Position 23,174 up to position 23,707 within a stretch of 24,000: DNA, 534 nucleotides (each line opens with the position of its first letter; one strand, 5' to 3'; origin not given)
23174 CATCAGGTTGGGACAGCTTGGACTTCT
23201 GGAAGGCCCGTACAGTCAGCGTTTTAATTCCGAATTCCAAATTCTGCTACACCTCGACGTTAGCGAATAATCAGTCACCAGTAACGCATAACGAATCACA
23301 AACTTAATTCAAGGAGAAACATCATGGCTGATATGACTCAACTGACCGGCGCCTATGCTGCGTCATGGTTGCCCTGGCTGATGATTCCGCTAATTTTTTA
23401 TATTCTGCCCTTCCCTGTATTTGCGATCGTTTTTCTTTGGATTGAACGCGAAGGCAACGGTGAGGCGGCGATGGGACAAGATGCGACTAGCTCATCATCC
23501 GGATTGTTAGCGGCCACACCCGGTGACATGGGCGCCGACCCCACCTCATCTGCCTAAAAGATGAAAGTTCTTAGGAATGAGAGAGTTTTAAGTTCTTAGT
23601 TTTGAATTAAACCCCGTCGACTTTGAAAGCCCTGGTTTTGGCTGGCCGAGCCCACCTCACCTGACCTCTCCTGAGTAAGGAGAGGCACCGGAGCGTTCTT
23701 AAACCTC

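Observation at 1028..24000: Whole locus is a far-red light photoacclimation (FaRLiP) type cluster: paralogs of PSII, PSI and phycobilisome-core genes plus chlF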

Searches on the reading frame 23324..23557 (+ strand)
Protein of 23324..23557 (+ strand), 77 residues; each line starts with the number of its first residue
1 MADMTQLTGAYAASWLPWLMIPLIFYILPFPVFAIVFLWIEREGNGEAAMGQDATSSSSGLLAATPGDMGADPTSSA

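Call 5: search_protein_families(library=ncbifam, proteins=[window:23324-23557:+])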
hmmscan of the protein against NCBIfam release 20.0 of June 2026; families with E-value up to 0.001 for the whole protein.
window:23324-23557:+ (77 aa): 1 family
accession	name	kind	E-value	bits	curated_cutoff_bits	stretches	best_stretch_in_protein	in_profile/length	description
NF008830.0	PRK11877.1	equivalog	7.6e-10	38.4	50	1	8-43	2-37/38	photosystem I reaction center subunit VIII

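Call 7: search_protein_families(library=pfam, proteins=[window:23324-23557:+], max_evalue=0.01)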
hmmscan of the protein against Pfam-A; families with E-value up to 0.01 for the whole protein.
window:23324-23557:+ (77 aa): 0 families
